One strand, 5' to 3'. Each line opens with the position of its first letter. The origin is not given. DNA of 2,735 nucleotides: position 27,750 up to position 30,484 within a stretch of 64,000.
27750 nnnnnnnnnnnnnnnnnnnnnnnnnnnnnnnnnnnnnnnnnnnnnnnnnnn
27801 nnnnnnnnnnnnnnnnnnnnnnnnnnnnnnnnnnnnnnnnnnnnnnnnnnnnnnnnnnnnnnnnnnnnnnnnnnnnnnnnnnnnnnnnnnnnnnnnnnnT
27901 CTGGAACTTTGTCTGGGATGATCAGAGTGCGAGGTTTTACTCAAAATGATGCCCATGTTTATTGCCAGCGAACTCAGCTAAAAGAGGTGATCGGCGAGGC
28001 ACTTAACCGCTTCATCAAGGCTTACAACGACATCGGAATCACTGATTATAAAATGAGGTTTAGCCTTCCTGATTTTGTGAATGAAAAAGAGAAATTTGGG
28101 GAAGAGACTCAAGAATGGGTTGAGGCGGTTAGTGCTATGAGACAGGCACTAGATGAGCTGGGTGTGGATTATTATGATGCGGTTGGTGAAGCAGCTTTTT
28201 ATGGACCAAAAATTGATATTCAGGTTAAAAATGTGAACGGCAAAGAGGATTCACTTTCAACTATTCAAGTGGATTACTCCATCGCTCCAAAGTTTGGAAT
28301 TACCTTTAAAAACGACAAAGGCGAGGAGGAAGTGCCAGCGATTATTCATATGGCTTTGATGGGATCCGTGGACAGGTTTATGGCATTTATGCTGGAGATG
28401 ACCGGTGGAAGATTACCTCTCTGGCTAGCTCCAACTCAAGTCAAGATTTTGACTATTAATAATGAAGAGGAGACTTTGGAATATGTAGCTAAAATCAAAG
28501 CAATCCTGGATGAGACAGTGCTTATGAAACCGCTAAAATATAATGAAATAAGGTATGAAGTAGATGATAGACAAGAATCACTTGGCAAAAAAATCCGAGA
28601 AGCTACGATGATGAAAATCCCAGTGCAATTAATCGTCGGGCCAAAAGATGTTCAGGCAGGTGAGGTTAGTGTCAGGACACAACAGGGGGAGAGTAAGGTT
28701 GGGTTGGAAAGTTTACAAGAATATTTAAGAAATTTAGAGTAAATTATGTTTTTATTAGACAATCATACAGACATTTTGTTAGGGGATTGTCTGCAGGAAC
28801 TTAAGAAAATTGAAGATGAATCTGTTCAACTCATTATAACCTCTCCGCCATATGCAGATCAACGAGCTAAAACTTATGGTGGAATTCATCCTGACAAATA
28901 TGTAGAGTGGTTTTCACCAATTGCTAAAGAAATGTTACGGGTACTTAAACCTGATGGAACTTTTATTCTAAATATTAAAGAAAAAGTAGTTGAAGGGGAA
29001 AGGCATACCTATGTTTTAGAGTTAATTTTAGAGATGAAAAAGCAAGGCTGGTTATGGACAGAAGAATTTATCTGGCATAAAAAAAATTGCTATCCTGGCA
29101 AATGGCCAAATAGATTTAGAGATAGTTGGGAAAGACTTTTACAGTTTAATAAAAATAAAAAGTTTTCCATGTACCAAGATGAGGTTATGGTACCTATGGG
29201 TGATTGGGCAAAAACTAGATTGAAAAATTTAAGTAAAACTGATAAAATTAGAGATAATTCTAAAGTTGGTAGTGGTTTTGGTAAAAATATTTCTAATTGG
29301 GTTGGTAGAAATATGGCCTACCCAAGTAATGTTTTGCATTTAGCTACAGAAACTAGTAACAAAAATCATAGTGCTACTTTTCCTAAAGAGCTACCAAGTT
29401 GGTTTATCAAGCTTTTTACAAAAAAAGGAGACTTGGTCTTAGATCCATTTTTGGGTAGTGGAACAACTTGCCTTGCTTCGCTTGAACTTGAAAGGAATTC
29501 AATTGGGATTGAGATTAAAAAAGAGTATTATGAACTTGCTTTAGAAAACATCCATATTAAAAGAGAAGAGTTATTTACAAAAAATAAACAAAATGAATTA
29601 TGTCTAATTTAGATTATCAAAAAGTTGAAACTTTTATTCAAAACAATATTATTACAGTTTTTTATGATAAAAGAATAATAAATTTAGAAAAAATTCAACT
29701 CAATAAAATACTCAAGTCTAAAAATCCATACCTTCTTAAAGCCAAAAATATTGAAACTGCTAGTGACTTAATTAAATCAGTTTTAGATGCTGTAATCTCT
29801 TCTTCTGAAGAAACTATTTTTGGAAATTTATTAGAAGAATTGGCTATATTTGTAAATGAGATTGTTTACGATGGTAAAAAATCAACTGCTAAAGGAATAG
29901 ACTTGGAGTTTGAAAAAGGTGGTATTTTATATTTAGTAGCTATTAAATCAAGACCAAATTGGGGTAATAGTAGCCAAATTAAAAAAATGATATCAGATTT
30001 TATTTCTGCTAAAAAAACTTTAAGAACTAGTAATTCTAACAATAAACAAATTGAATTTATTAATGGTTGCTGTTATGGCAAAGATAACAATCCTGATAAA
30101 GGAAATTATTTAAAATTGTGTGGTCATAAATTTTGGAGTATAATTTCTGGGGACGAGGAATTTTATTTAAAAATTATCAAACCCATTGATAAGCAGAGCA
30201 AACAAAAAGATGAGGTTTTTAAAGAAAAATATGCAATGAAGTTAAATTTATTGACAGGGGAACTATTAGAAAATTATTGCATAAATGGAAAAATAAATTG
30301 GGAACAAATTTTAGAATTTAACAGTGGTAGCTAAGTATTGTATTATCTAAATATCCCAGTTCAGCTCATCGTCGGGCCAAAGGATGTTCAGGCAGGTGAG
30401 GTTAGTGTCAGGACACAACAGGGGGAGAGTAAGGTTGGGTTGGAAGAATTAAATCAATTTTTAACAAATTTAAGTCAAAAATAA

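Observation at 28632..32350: Three direct copies of the thrS 3' end delimit an array of small gene cassettes, with no recombinase in sight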

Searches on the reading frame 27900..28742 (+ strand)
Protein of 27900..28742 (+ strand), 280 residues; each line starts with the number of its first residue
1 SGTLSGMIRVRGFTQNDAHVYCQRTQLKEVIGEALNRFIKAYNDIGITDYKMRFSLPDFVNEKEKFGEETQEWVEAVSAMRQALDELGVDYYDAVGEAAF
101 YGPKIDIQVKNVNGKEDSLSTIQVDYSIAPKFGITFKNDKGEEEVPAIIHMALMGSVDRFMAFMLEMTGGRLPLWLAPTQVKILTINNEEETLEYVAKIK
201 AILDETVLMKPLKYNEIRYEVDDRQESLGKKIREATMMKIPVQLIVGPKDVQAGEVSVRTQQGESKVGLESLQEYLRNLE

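Call 25: find_related_loci(query=window:27900-28742:+, collection=metagenome_contigs, flank=10000)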
Query window:27900-28742:+ (280 aa) in metagenome_contigs; peptide patterns used: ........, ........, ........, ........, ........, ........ (x = any residue, [..] = any of these).
512 stretches matched a pattern; 424 encode a relative of the query (tblastn E <= 1e-3); the best 80 are kept; 80 distinct loci.
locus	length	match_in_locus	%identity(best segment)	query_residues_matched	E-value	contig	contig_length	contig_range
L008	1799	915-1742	86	1-276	1e-176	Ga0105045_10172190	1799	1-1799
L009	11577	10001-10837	83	1-279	1e-158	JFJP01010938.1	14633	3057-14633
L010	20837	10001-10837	81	1-279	7e-156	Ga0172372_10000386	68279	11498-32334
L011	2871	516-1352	80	1-279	1e-162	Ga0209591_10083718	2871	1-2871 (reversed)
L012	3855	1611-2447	80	1-279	3e-159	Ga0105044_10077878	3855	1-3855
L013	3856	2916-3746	77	1-279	4e-155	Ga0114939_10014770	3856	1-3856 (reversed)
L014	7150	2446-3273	76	1-276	1e-146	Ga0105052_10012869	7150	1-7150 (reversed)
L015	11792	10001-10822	77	1-276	1e-145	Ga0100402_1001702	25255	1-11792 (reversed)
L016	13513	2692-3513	77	1-276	1e-145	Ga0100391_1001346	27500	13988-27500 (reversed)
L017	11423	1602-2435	73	1-279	1e-139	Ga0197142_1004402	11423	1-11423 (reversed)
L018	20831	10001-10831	73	1-279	2e-139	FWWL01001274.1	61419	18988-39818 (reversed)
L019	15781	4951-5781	72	1-279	2e-138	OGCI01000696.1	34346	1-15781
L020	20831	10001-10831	72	1-279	2e-138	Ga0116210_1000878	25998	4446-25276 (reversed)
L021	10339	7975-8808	71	1-279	7e-136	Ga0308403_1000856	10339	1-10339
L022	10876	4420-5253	71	1-279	6e-131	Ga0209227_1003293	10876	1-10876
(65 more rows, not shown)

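Call 61: search_protein_families(library=pfam, proteins=[L011:1363-2136:+, L011:2120-2506:+], max_evalue=0.001)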
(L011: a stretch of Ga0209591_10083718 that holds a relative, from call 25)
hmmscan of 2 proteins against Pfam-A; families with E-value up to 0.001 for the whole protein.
L011:1363-2136:+ (257 aa): 1 family
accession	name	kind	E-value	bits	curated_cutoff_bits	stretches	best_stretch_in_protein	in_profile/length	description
PF14337.13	Abi_alpha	-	3.6e-17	63.5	29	1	79-210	9-146/196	Abortive infection alpha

L011:2120-2506:+ (128 aa): 2 families
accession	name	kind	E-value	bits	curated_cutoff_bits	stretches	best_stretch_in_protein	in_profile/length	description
PF00903.31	Glyoxalase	-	3e-09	37.7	20.6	1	20-122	5-120/121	Glyoxalase/Bleomycin resistance protein/Dioxygenase superfamily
PF12681.13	Glyoxalase_2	-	9.1e-08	32.5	30.1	1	26-121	10-111/118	Glyoxalase-like domain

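Call 62: search_protein_families(library=padloc, proteins=[L011:1363-2136:+, L011:2120-2506:+], max_evalue=0.001)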
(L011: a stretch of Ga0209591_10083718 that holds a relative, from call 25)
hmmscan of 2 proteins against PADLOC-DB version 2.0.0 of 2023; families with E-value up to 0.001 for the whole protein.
L011:1363-2136:+ (257 aa): 2 families
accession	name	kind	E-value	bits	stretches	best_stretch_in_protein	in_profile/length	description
PDLC05026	PDC-S47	-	4.4e-10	37.6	1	70-209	51-195/257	-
PDLC05025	PDC-S47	-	5.2e-07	27.7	1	100-212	88-205/263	-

L011:2120-2506:+ (128 aa): 0 families

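Call 77: search_protein_families(library=pfam, alignment_id=A3, max_evalue=0.0001)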
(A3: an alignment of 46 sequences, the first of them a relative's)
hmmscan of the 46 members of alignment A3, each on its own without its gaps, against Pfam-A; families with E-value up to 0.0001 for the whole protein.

A. member 1, L009:73-1563:+ (497 aa): 4 families
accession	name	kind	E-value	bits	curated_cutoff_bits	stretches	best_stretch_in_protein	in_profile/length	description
PF13328.12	HD_4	-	1.5e-42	145.4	27.2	1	47-188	8-155/156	HD domain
PF04607.23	RelA_SpoT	-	3.5e-39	134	27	1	249-360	1-112/113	Region found in RelA / SpoT proteins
PF02824.27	TGS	-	3.9e-20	72.1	22.2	1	406-465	1-60/60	TGS domain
PF01966.28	HD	-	8.6e-10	39.4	22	1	59-156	1-115/116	HD domain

B. families by the number of members that match (of 46 scanned): 52 families (the first 25 are shown)
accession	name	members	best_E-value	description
PF00483.29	NTP_transferase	3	8.2e-31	Nucleotidyl transferase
PF03065.20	Glyco_hydro_57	3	6e-07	Glycosyl hydrolase family 57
PF22640.1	ManC_GMP_beta-helix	3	7.8e-05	MannoseP isomerase/GMP-like beta-helix domain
PF00266.25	Aminotran_5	2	1.2e-57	Aminotransferase class-V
PF13328.12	HD_4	2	1.5e-42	HD domain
PF04607.23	RelA_SpoT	2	3.5e-39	Region found in RelA / SpoT proteins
PF00534.26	Glycos_transf_1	2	1.3e-33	Glycosyl transferases group 1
PF02824.27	TGS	2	5.7e-23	TGS domain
PF13692.12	Glyco_trans_1_4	2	8.4e-22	Glycosyl transferases group 1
PF01966.28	HD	2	8.6e-10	HD domain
PF00121.24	TIM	1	3e-70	Triosephosphate isomerase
PF00152.25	tRNA-synt_2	1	5.9e-70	tRNA synthetases class II (D, K and N)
PF01795.25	Methyltransf_5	1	1.3e-65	MraW methylase family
PF07907.16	YibE_F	1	1e-63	YibE/F-like protein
PF02350.25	Epimerase_2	1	5.1e-61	UDP-N-acetylglucosamine 2-epimerase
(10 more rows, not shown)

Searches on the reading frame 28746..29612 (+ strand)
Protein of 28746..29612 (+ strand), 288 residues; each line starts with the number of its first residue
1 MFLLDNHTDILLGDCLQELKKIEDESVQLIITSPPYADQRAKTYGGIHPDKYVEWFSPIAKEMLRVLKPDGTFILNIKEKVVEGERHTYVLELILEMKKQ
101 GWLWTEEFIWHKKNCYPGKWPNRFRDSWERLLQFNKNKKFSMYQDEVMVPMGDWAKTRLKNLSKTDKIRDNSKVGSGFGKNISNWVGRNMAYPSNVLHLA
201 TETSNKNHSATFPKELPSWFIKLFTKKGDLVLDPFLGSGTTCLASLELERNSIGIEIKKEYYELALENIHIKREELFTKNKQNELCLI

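Call 8: search_protein_families(library=pfam, proteins=[window:28746-29612:+], max_evalue=0.01)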
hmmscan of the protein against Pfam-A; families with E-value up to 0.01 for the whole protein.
window:28746-29612:+ (288 aa): 2 families
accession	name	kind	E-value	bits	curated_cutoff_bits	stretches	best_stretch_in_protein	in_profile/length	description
PF01555.25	N6_N4_Mtase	-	1.4e-49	169.4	26.7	1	27-266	1-220/221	DNA methylase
PF01170.24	UPF0020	-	0.0032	17.6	22.3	0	226-272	27-65/197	RMKL-like, methyltransferase domain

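Call 62: search_protein_families(library=padloc, proteins=[window:28746-29612:+], max_evalue=0.001)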
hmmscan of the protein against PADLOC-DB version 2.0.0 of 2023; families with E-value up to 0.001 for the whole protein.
window:28746-29612:+ (288 aa): 68 families (the best 25 are shown)
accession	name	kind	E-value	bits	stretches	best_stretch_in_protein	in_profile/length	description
PDLC03387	MTase_II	-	2.5e-51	172.6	2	86-272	128-278/289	Type II methyltransferase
PDLC03353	MTase_II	-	9.8e-48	160.9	1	8-277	10-258/260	Type II methyltransferase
PDLC03371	MTase_II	-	8.1e-41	138.3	1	6-272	9-255/260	Type II methyltransferase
PDLC03350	MTase_II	-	5.8e-40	135.6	1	10-275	59-301/312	Type II methyltransferase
PDLC03299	MTase_II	-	4.4e-36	122.9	1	5-273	12-261/296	Type II methyltransferase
PDLC03323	MTase_II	-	3.9e-35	119.5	1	9-262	16-287/330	Type II methyltransferase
PDLC03260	MTase_II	-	1.7e-27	94.3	2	199-281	237-322/349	Type II methyltransferase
PDLC03252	MTase_II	-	7e-27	92.7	3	187-266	271-350/365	Type II methyltransferase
PDLC03295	MTase_II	-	2.3e-25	87.7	1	10-282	6-277/292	Type II methyltransferase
PDLC03228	MTase_II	-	4.1e-25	86.9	2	204-266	140-202/227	Type II methyltransferase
PDLC03251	MTase_II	-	2e-24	84.3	1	8-276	5-273/282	Type II methyltransferase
PDLC03246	MTase_II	-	4.2e-23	80.1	2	196-269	293-366/376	Type II methyltransferase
PDLC03230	MTase_II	-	1e-22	78.9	1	9-268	37-281/360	Type II methyltransferase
PDLC03216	MTase_II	-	1.6e-22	78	2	200-273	186-259/364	Type II methyltransferase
PDLC03265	MTase_II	-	2.1e-22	78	2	10-76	27-97/333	Type II methyltransferase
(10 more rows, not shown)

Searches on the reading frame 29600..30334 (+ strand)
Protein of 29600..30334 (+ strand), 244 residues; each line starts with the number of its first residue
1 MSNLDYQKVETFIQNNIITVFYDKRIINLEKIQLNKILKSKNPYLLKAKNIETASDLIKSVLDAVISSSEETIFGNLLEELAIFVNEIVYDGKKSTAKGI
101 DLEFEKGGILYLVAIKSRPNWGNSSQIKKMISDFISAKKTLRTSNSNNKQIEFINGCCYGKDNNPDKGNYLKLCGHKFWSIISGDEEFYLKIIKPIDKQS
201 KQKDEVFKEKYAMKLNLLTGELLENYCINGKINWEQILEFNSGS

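Call 8: search_protein_families(library=pfam, proteins=[window:29600-30334:+], max_evalue=0.01)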
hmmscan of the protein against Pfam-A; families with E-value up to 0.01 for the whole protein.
window:29600-30334:+ (244 aa): 1 family
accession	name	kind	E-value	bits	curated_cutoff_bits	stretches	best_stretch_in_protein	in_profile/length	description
PF14511.12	RE_EcoO109I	-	1.2e-76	257.4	22.5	1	8-204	2-198/198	Type II restriction endonuclease EcoO109I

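Call 60: find_homologous_proteins(query=window:29600-30334:+, max_evalue=1e-20)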
Query window:29600-30334:+ (244 aa): 7998 proteins with E <= 1e-20 among 8000 candidates; the best 120 are listed.
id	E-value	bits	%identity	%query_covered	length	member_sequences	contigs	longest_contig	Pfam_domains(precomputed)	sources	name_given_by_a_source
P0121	7.6e-154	528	100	100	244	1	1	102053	PF14511.13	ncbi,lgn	-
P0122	3.5e-127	441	81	100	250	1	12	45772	PF14511.13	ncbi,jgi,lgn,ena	jgi:hypothetical protein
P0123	1.8e-106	373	69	100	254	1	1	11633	PF14511.13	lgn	-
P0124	2.4e-101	356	68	100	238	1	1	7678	PF14511.13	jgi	jgi:hypothetical protein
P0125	9.1e-88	312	59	99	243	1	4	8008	PF14511.13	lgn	-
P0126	2.3e-87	311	55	98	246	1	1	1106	PF14511.13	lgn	-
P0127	3.8e-87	310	55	99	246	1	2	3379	PF14511.13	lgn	-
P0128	5.4e-87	310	56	99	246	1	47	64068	PF14511.13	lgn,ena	-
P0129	1.3e-86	308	56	99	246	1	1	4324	PF14511.13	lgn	-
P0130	3.6e-85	304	59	100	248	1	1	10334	PF14511.13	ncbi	-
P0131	5.1e-85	303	60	97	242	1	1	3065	PF14511.13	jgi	jgi:hypothetical protein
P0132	5.8e-85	303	53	99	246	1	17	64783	PF14511.13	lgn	-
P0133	6.3e-85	303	56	100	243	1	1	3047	PF14511.13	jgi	-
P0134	9.0e-85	302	56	100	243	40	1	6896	PF14511.13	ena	-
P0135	1.2e-84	302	57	99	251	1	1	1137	PF14511.13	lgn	-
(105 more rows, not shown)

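Call 62: search_protein_families(library=padloc, proteins=[window:29600-30334:+], max_evalue=0.001)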
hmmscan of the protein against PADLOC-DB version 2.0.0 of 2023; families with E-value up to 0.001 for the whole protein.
window:29600-30334:+ (244 aa): 0 families

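Call 63: find_encoding_contigs(protein=P0121, flank=10000, max_places=2)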
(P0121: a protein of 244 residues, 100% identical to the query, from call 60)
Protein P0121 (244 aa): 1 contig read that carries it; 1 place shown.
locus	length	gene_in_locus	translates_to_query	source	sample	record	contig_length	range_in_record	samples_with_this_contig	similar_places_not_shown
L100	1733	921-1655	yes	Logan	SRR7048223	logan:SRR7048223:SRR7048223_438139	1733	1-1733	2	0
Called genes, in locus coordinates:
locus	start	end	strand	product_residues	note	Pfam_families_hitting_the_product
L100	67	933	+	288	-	PF01555:N6_N4_Mtase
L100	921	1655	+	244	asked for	PF14511:RE_EcoO109I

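Call 64: find_encoding_contigs(protein=P0122, flank=10000, max_places=4)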
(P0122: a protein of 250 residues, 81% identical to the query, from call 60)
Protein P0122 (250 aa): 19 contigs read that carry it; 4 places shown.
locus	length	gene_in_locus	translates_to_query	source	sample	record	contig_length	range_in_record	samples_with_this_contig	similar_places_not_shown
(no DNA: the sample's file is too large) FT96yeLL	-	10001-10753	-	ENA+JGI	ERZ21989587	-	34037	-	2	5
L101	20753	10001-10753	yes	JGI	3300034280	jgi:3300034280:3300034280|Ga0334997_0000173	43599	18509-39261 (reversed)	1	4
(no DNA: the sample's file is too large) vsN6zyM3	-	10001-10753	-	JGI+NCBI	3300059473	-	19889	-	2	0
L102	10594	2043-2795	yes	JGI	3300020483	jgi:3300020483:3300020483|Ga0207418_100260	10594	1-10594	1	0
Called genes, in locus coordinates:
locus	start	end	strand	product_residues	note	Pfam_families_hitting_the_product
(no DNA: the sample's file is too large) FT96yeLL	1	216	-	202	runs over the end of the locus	PF01488:Shikimate_DH (faint), PF03446:NAD_binding_2 (weak), PF03807:F420_oxidored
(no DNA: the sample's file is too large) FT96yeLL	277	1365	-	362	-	PF02086:MethyltransfD12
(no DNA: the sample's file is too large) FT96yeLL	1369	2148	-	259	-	PF09233:Endonuc-EcoRV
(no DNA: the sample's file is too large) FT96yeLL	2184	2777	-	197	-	-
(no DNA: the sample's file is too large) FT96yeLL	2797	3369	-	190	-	PF22769:DCD, PF22569:DCD_C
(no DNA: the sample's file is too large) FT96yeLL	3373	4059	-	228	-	PF14014:DUF4230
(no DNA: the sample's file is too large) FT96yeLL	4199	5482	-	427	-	-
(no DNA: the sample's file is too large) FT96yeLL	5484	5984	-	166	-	PF04542:Sigma70_r2 (weak)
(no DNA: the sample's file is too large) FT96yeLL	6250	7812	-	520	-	-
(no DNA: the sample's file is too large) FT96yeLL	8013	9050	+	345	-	PF00487:FA_desaturase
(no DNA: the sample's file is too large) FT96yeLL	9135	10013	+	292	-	PF01555:N6_N4_Mtase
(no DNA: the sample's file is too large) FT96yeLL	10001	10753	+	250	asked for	PF14511:RE_EcoO109I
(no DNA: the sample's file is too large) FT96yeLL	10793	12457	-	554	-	PF13231:PMT_2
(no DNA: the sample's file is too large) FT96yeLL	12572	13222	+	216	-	-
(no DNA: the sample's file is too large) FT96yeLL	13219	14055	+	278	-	PF01040:UbiA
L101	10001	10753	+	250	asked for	PF14511:RE_EcoO109I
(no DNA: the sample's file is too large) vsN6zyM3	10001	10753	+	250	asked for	PF14511:RE_EcoO109I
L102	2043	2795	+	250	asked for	PF14511:RE_EcoO109I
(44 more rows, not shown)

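Call 65: find_encoding_contigs(protein=P0123, flank=10000, max_places=2)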
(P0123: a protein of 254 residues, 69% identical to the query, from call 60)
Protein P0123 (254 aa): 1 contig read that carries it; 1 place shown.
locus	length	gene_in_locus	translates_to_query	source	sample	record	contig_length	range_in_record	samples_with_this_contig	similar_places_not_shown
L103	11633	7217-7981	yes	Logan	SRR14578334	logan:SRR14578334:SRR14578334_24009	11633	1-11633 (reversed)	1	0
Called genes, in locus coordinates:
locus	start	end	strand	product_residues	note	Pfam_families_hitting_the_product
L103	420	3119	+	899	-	PF00521:DNA_topoisoIV, PF03989:DNA_gyraseA_C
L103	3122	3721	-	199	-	PF13532:2OG-FeII_Oxy_2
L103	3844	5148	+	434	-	PF01551:Peptidase_M23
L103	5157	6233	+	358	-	PF01790:LGT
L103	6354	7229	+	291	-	PF01555:N6_N4_Mtase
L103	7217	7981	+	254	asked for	PF14511:RE_EcoO109I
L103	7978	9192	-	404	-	PF07690:MFS_1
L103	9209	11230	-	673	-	PF00753:Lactamase_B, PF12706:Lactamase_B_2, PF22505:RNase_J_b_CASP, PF07521:RMMBL, PF17770:RNase_J_C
